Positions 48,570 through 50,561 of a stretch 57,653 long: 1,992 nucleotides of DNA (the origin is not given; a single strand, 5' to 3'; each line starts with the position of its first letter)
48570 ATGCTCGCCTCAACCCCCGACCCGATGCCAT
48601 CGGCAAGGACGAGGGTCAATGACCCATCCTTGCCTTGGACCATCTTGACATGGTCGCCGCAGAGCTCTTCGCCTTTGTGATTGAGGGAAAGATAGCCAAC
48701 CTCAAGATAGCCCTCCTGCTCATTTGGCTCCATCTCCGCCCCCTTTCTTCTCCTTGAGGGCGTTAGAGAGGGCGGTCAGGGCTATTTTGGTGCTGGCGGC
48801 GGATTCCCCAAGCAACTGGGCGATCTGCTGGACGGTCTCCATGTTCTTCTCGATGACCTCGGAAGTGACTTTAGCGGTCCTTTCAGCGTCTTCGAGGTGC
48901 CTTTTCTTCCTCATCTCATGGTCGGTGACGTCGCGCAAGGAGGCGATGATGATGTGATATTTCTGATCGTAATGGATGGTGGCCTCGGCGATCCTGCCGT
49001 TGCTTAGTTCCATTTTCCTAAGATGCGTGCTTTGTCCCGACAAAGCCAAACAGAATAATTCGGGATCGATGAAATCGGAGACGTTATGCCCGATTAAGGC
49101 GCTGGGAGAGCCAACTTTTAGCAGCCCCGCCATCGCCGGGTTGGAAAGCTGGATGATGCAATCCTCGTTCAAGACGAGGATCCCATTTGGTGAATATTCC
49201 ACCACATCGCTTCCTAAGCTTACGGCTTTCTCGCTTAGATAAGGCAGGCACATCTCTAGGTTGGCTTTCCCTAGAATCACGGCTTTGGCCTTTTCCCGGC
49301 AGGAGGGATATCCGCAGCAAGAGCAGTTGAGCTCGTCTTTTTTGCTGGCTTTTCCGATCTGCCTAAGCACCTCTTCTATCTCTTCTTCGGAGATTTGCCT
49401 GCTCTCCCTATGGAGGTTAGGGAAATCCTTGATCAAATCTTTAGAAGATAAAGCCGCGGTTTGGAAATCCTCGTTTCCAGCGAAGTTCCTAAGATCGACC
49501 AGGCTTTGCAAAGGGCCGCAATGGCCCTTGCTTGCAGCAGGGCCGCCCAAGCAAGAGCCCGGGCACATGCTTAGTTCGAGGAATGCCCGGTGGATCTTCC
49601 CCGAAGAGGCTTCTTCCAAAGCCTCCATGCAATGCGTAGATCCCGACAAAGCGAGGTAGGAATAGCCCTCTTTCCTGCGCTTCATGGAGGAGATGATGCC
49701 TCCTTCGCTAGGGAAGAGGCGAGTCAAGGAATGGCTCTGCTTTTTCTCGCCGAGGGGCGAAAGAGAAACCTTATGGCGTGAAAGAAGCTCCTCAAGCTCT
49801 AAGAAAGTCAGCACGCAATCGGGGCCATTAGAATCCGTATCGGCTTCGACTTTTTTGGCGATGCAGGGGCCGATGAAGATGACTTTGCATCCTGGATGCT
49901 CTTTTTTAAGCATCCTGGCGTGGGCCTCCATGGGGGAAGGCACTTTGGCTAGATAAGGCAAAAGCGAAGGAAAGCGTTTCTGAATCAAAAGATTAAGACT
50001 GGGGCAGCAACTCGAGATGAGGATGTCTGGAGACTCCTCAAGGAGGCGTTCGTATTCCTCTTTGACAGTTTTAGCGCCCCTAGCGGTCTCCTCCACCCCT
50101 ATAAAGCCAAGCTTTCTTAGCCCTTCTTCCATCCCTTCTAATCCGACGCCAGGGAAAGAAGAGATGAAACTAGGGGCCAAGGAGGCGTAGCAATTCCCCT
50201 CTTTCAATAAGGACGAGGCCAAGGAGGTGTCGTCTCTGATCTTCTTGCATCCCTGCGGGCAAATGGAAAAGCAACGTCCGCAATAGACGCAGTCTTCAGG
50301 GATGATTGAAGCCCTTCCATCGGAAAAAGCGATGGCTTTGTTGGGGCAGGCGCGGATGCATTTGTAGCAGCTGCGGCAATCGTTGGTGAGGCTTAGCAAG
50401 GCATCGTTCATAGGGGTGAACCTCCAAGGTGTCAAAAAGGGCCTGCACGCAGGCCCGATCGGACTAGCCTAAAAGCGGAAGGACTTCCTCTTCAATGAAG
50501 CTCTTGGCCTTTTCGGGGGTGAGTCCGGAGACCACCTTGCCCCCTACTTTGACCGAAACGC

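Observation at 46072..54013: rex-adhE is fused to an hfsABCD-like putative H2-sensing signalling module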

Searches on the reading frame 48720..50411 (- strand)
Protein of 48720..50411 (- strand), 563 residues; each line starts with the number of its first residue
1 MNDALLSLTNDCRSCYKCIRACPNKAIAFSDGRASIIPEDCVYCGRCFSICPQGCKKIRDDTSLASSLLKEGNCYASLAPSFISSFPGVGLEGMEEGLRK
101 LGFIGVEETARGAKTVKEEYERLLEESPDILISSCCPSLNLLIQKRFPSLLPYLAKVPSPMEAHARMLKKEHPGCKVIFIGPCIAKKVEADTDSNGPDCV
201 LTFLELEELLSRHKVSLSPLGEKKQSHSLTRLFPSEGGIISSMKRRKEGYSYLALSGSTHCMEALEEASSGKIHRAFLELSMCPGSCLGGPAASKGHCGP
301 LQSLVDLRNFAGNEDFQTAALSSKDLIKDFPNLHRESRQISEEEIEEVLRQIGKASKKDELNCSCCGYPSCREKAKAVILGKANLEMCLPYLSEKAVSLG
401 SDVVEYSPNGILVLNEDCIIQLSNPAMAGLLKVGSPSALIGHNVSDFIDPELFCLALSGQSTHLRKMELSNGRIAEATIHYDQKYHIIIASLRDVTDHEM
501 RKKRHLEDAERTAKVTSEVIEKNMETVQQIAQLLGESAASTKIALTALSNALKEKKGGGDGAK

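Call 3: search_protein_families(library=pfam, proteins=[window:48720-50411:-], max_evalue=0.01)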
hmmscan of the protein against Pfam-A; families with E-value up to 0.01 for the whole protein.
window:48720-50411:- (563 aa): 11 families
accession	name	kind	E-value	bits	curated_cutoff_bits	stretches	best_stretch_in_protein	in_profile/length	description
PF02906.19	Fe_hyd_lg_C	-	2.6e-44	152.1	22.1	1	74-291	3-245/245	Iron only hydrogenase large subunit, C-terminal domain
PF04060.18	FeS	-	6.8e-09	35.8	23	1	361-390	4-33/33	Putative Fe-S cluster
PF00037.32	Fer4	-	5.8e-08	32.7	21.1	1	35-55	2-22/24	4Fe-4S binding domain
PF13237.11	Fer4_10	-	5.9e-08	33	25.5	1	10-52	7-53/53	4Fe-4S dicluster domain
PF12838.12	Fer4_7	-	5.3e-07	30.4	27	1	12-55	2-52/52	4Fe-4S dicluster domain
PF25160.1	LdpA_Fe-S-bd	-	1.7e-05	24.9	27.6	1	17-54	8-41/49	LdpA Fe-S cluster-binding domain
PF14697.11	Fer4_21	-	3.6e-05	24.3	35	1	10-55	6-56/59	4Fe-4S dicluster domain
PF13187.11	Fer4_9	-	4.3e-05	23.9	27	1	12-55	2-51/52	4Fe-4S dicluster domain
PF13426.13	PAS_9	-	0.00039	21.1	27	1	408-462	1-58/103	PAS domain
PF12800.12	Fer4_4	-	0.00043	20.8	24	0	10-24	2-16/17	4Fe-4S binding domain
PF12837.12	Fer4_6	-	0.0042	17.4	25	0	10-27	7-24/24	4Fe-4S binding domain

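Call 4: search_protein_families(library=ncbifam, proteins=[window:48720-50411:-], max_evalue=0.01)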
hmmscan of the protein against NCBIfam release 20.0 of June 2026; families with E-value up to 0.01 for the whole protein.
window:48720-50411:- (563 aa): 41 families (the best 25 are shown)
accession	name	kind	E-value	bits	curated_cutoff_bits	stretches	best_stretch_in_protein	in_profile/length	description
TIGR04105.1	FeFe_hydrog_B1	subfamily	1.1e-56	192.5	450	2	65-294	215-459/462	monomeric [FeFe] hydrogenase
TIGR02512.1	FeFe_hydrog_A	subfamily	8e-19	67.7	405.95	1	10-229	7-269/375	[FeFe] hydrogenase, group A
NF040763.1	FeFe_hydrog_A6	exception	8.1e-15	54.2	765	1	35-229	184-407/571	NADH-dependent [FeFe] hydrogenase, group A6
NF005506.0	PRK07118.1-5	equivalog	1.2e-11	44.5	388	1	10-58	216-264/279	Fe-S cluster domain-containing protein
TIGR01944.1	rnfB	subfamily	8.2e-10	38.5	68.7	2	10-62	113-166/190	RnfABCDGE type electron transport complex subunit B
NF041836.1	rnfB_Methano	equivalog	7e-09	35.5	445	1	9-59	215-265/265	Rnf electron transport complex subunit RnfB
NF006446.0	PRK08764.1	equivalog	1.3e-08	34.9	220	1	9-59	85-136/139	Rnf electron transport complex subunit RnfB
NF003475.0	PRK05113.1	equivalog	1.5e-08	34.7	203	1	10-60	113-164/190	electron transport complex subunit RsxB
NF043069.1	T4HPD_activ_SAM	equivalog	1.7e-08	34.2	425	1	5-71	46-112/299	trans-4-hydroxy-L-proline dehydratase activase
NF005505.0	PRK07118.1-4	equivalog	2.1e-08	34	378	1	9-59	215-265/265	Fe-S cluster domain-containing protein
NF045874.1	Vhu_polyferre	exception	4.4e-08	32.2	600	1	11-63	31-83/381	F420-non-reducing hydrogenase associated-polyferredoxin VhuB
NF040762.1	Hydr_FeFe_Clost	exception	4.7e-08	32.1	900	1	36-230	184-407/572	ferredoxin hydrogenase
NF006221.0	PRK08348.1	subfamily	1e-07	31.7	124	1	9-66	43-102/136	NADH-plastoquinone oxidoreductase subunit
NF038196.1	ferrodoxin_EFR1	subfamily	1.3e-07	31.9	75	1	6-58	180-231/242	EFR1 family ferrodoxin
TIGR02700.1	flavo_MJ0208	hypoth_equivalog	2.8e-07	30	251.35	1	10-54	148-192/234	dihydromethanopterin reductase (acceptor)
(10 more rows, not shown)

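Call 15: find_related_loci(query=window:48720-50411:-, collection=genome_contigs, flank=10000)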
Query window:48720-50411:- (563 aa) in genome_contigs; peptide patterns used: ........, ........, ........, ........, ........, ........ (x = any residue, [..] = any of these).
123 stretches matched a pattern; 38 encode a relative of the query (tblastn E <= 1e-3); 38 distinct loci.
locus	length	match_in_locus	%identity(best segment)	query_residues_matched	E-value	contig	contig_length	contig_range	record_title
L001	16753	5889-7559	64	1-558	0e+0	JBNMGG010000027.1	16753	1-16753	MAG: Candidatus Enteromonas sp. isolate CM_BacEnt99.154 k141_4014_length_16753_cov_11.9854, whole genome shotgun sequenc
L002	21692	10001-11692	76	1-563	0e+0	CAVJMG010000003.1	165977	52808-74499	uncultured Bacteroidales bacterium isolate H07654-L1_cleanbin_000028 genome assembly, contig: Spades_H07654-L1_contig_22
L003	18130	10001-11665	52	4-553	3e-179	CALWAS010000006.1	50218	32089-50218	MAG: uncultured Bacilli bacterium isolate E25__bin44 genome assembly, contig: E25__k127_2594934, whole genome shotgun se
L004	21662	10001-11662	50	4-557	7e-177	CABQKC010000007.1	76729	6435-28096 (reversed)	MAG TPA_asm: uncultured Bacillales bacterium isolate MGYG-HGUT-00664 genome assembly, contig: GUT_GENOME021839_7, whole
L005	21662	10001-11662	51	4-557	7e-177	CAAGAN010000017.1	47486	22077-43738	MAG TPA_asm: Bacilli bacterium, isolate HGM10937, WGS project CAAGAN010000000 data, contig: SRS476019_56_k119_53058, who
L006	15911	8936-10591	51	1-548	2e-176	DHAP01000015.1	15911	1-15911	MAG TPA_asm: Bacillales bacterium UBA4951 UBA4951_contig_10975, whole genome shotgun sequence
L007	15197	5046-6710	52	4-553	3e-176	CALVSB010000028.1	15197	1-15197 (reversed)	MAG: uncultured Bacilli bacterium isolate BRZ_D__bin114 genome assembly, contig: BRZ_D__NODE_5876_length_15197_cov_10.47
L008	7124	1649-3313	52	4-553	7e-177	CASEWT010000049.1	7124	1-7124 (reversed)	uncultured Firmicutes bacterium isolate B31_L2_392392_idba_bin.81 genome assembly, contig: B31_L2_392392_idba_bin.81.fa_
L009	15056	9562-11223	50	4-557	1e-175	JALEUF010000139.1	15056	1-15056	MAG: Bacillales bacterium isolate SUG340 k141_133617, whole genome shotgun sequence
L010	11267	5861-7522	50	4-557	3e-175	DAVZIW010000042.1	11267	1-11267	MAG TPA_asm: Candidatus Enteromonas sp. isolate gSpreadC_ID_56 NODE_853_length_11267_cov_5.061184, whole genome shotgun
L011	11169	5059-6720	49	4-557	6e-175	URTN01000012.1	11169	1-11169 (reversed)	uncultured Mollicutes bacterium isolate UMGS1337 genome assembly, contig: NODE_2468_length_11169_cov_5.597805, whole gen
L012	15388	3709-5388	65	1-560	0e+0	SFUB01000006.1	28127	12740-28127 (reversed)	MAG: bacterium isolate W1P33.029 Contig495, whole genome shotgun sequence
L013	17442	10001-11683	50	1-556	1e-170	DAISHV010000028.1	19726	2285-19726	MAG TPA_asm: Bacillota bacterium isolate CTOTU1930 NODE_905_length_19726_cov_8.190178, whole genome shotgun sequence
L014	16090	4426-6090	51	4-553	8e-170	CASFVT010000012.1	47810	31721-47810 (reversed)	uncultured Firmicutes bacterium isolate Batch6_idba_bin.581 genome assembly, contig: Batch6_idba_bin.581.fa_k87_7694996,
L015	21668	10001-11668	48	1-555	8e-163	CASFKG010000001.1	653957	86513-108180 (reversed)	uncultured bacterium isolate A73_L2_314314_idba_bin.126 genome assembly, contig: A73_L2_314314_idba_bin.126.fa_scaffold_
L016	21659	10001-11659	45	10-555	6e-157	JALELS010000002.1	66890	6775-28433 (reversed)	MAG: Ruminococcus sp. isolate SUG119 k141_7535505, whole genome shotgun sequence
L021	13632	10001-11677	45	1-556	2e-152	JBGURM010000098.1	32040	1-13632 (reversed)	MAG: Bacilli bacterium isolate ruminal_MAG_116 ruminal_MAG_116_contig_0101, whole genome shotgun sequence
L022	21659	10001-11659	44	1-552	5e-148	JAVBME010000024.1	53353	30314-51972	MAG: Acidaminococcales bacterium isolate EPI_MAG_00042 c_000000088748, whole genome shotgun sequence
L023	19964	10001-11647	43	10-554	2e-146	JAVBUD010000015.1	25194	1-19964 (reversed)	MAG: Eubacteriales bacterium isolate EPI_MAG_00269 c_000011012932, whole genome shotgun sequence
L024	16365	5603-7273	43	1-552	2e-143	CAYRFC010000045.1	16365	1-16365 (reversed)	MAG TPA_asm: uncultured Oscillospiraceae bacterium isolate SRP242652_co1_64 genome assembly, contig: NODE_3047_length_16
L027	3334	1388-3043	42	9-553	5e-143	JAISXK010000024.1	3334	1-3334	MAG: Clostridiales bacterium isolate Nc350_bin172 k119_1603793, whole genome shotgun sequence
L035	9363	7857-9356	41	10-504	1e-125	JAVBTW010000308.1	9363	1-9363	MAG: Eubacteriales bacterium isolate EPI_MAG_00261 c_000007419847, whole genome shotgun sequence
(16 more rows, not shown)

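Call 16: find_homologous_proteins(query=window:48720-50411:-, max_evalue=1e-20)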
Query window:48720-50411:- (563 aa): 7978 proteins with E <= 1e-20 among 8000 candidates; the best 120 are listed.
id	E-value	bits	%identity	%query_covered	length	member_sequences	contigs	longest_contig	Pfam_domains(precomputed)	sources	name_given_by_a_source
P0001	0.0e+0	1261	100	100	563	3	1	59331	PF02906.20,PF04060.19,PF00037.33,PF12838.13,PF25160.2,PF13237.12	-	-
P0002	0.0e+0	1036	81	100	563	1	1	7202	PF14697.12,PF02906.20,PF04060.19,PF00037.33,PF12838.13,PF13237.12,PF13187.12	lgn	-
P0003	5.4e-292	988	78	100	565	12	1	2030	PF02906.20,PF04060.19,PF00037.33,PF12838.13,PF25160.2,PF13237.12,PF13187.12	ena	-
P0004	8.2e-285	964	76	100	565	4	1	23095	PF14697.12,PF02906.20,PF04060.19,PF00037.33,PF12838.13,PF25160.2,PF13237.12,PF13187.12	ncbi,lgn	-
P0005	5.7e-238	809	66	99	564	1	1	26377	PF02906.20,PF04060.19,PF13237.12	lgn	-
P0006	4.5e-237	806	65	99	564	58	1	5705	PF02906.20,PF04060.19,PF00037.33,PF12838.13,PF13237.12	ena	-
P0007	2.2e-236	804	64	99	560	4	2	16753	PF02906.20,PF04060.19,PF00037.33,PF12838.13,PF13237.12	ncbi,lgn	-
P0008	5.6e-234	796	63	99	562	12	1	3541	PF02906.20,PF04060.19,PF00037.33,PF12838.13,PF00989.32,PF13237.12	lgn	-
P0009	5.0e-223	760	62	99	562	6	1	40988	PF14697.12,PF02906.20,PF04060.19,PF00037.33,PF12838.13,PF00989.32,PF13237.12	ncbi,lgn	-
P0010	7.3e-223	759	63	99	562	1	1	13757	PF14697.12,PF02906.20,PF04060.19,PF00037.33,PF12838.13,PF13237.12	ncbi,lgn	-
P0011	3.0e-219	747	61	99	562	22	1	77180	PF14697.12,PF02906.20,PF04060.19,PF12838.13,PF13237.12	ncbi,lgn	-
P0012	3.6e-219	747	62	99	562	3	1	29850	PF02906.20,PF04060.19,PF12838.13,PF13237.12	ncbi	-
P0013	9.8e-219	746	62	99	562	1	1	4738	PF14697.12,PF02906.20,PF04060.19,PF12838.13,PF00989.32,PF13237.12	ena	-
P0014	1.6e-218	745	62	99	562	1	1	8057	PF13426.14,PF13188.14,PF02906.20,PF04060.19,PF00037.33,PF12838.13,PF00989.32,PF13237.12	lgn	-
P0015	7.7e-218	743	62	99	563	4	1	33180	PF14697.12,PF02906.20,PF04060.19,PF00037.33,PF12838.13,PF00989.32,PF13237.12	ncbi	-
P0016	1.0e-217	742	61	99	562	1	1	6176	PF02906.20,PF04060.19,PF12838.13,PF00989.32,PF13237.12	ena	-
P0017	6.7e-212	723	61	99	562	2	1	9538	PF14697.12,PF02906.20,PF04060.19,PF00037.33,PF12838.13,PF00989.32,PF13237.12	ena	-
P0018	1.4e-210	719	60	99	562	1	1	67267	PF14697.12,PF02906.20,PF04060.19,PF00037.33,PF12838.13,PF00989.32,PF13237.12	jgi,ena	jgi:iron only hydrogenase large subunit-like protein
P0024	1.1e-176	607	52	98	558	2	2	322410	PF14697.12,PF13426.14,PF02906.20,PF04060.19,PF00037.33,PF12838.13,PF00989.32,PF13237.12,PF13187.12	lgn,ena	-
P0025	1.6e-176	606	51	99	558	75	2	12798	PF14697.12,PF13188.14,PF02906.20,PF04060.19,PF00037.33,PF08448.17,PF00989.32,PF13237.12,PF13187.12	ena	-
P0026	1.7e-176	606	52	98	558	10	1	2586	PF14697.12,PF13426.14,PF02906.20,PF04060.19,PF00037.33,PF12838.13,PF00989.32,PF13237.12,PF13187.12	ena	-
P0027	6.6e-176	604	52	98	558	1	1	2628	PF14697.12,PF13426.14,PF02906.20,PF04060.19,PF00037.33,PF08448.17,PF12838.13,PF00989.32,PF13237.12,PF13187.12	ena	-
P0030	3.7e-174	599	52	99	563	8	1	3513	PF02906.20,PF04060.19,PF00037.33,PF00989.32,PF13237.12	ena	-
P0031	3.8e-174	599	49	100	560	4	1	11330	PF02906.20,PF04060.19,PF08448.17,PF12838.13,PF00989.32,PF13237.12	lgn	-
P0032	4.2e-174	598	52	98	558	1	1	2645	PF14697.12,PF13426.14,PF02906.20,PF04060.19,PF00037.33,PF08448.17,PF12838.13,PF00989.32,PF13237.12,PF13187.12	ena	-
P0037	9.5e-173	594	50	99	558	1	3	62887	PF13426.14,PF02906.20,PF04060.19,PF00037.33,PF12838.13,PF00989.32,PF13237.12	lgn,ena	-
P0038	1.7e-172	593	52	99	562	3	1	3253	PF14697.12,PF02906.20,PF04060.19,PF00037.33,PF00989.32,PF13237.12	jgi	-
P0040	4.6e-172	592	51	98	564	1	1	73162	PF02906.20,PF04060.19,PF00037.33,PF00989.32,PF13237.12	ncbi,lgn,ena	-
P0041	9.3e-172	591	51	99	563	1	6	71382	PF02906.20,PF04060.19,PF00037.33,PF00989.32,PF13237.12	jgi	jgi:iron only hydrogenase large subunit-like protein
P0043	1.7e-171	590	51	99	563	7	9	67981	PF14697.12,PF02906.20,PF04060.19,PF00037.33,PF00989.32,PF13237.12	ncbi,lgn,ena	-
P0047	1.8e-170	587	50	98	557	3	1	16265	PF02906.20,PF04060.19,PF00989.32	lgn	-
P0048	2.6e-170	586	50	98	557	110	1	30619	PF13426.14,PF13188.14,PF02906.20,PF04060.19,PF00037.33,PF12838.13,PF00989.32,PF25160.2,PF13237.12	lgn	-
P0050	3.3e-170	586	50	98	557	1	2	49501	PF13426.14,PF13188.14,PF02906.20,PF04060.19,PF00037.33,PF12838.13,PF00989.32,PF25160.2,PF13237.12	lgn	-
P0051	3.7e-170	585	50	100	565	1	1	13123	PF14697.12,PF02906.20,PF04060.19,PF00037.33,PF12838.13,PF00989.32,PF13237.12,PF13187.12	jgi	jgi:iron only hydrogenase large subunit-like protein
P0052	5.1e-170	585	50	98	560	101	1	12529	PF14697.12,PF13188.14,PF02906.20,PF04060.19,PF00037.33,PF08448.17,PF12838.13,PF00989.32,PF13237.12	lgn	-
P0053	5.3e-170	585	50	99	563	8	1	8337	PF14697.12,PF02906.20,PF04060.19,PF00037.33,PF00989.32,PF13237.12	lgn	-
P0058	2.1e-169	583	49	98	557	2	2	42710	PF14697.12,PF13426.14,PF02906.20,PF04060.19,PF00037.33,PF12838.13,PF00989.32,PF25160.2,PF13237.12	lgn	-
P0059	2.8e-169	583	49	99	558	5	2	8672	PF14697.12,PF13426.14,PF02906.20,PF04060.19,PF00037.33,PF12838.13,PF00989.32,PF13237.12,PF13187.12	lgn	-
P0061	6.9e-169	581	49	98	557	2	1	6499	PF14697.12,PF13426.14,PF13188.14,PF02906.20,PF04060.19,PF00037.33,PF12838.13,PF00989.32,PF25160.2,PF13237.12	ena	-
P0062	9.8e-169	581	51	99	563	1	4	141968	PF02906.20,PF04060.19,PF00989.32,PF13237.12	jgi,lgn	jgi:iron only hydrogenase large subunit-like protein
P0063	1.3e-168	580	49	99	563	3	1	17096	PF14697.12,PF02906.20,PF04060.19,PF00037.33,PF00989.32,PF13237.12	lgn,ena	-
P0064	1.8e-168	580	48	99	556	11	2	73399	PF14697.12,PF13188.14,PF02906.20,PF04060.19,PF00037.33,PF08448.17,PF12838.13,PF00989.32,PF25160.2,PF13237.12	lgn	-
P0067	2.4e-168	580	51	99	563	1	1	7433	PF02906.20,PF04060.19,PF00037.33,PF00989.32,PF13237.12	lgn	-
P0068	2.4e-168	580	51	99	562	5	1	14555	PF14697.12,PF13426.14,PF13188.14,PF02906.20,PF04060.19,PF00037.33,PF00989.32,PF13237.12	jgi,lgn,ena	-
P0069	2.6e-168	579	49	99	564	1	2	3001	PF14697.12,PF02906.20,PF04060.19,PF00037.33,PF00989.32,PF13237.12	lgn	-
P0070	1.2e-167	577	49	99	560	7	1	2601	PF14697.12,PF13188.14,PF02906.20,PF04060.19,PF00037.33,PF08448.17,PF12838.13,PF00989.32,PF13237.12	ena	-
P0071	7.1e-167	575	49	99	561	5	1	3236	PF02906.20,PF04060.19,PF12837.13,PF00037.33,PF08448.17,PF00989.32,PF13237.12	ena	-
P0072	2.4e-166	573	50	99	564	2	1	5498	PF02906.20,PF04060.19,PF00989.32,PF13237.12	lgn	-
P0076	1.6e-164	567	50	99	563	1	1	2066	PF02906.20,PF04060.19,PF00037.33,PF00989.32,PF13237.12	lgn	-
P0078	1.2e-163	564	49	98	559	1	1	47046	PF14697.12,PF02906.20,PF04060.19,PF00037.33,PF08448.17,PF12838.13,PF00989.32,PF13237.12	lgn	-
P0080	1.1e-162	561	50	99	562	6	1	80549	PF14697.12,PF02906.20,PF04060.19,PF00037.33,PF00989.32,PF13237.12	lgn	-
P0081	7.6e-162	558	48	98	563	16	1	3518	PF02906.20,PF04060.19,PF00037.33,PF00989.32,PF13237.12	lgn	-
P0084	6.4e-161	555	50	99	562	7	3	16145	PF14697.12,PF02906.20,PF04060.19,PF00037.33,PF12838.13,PF00989.32,PF13237.12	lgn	-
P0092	6.0e-159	548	49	99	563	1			PF02906.20,PF04060.19,PF00037.33,PF00989.32,PF13237.12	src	-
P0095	3.5e-158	546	47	99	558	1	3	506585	PF14697.12,PF02906.20,PF04060.19,PF00037.33,PF12838.13,PF00989.32,PF13237.12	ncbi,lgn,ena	-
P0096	6.5e-158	545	47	99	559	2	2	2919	PF14697.12,PF13426.14,PF13188.14,PF02906.20,PF04060.19,PF00037.33,PF12838.13,PF00989.32,PF13237.12,PF13187.12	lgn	-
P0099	1.9e-157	544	45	99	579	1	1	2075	PF14697.12,PF02906.20,PF04060.19,PF00037.33,PF12838.13,PF00989.32,PF13237.12,PF13187.12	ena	-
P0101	6.5e-157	542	45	97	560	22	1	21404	PF02906.20,PF04060.19,PF00037.33,PF12838.13,PF00989.32,PF13237.12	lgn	-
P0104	1.7e-156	540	47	99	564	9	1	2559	PF02906.20,PF04060.19,PF00037.33,PF00989.32,PF13237.12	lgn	-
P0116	4.1e-156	539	44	97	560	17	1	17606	PF13426.14,PF02906.20,PF04060.19,PF00037.33,PF12838.13,PF00989.32,PF13237.12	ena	-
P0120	5.1e-156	539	45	99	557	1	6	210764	PF14697.12,PF02906.20,PF04060.19,PF00037.33,PF12838.13,PF00989.32,PF13237.12,PF13187.12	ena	-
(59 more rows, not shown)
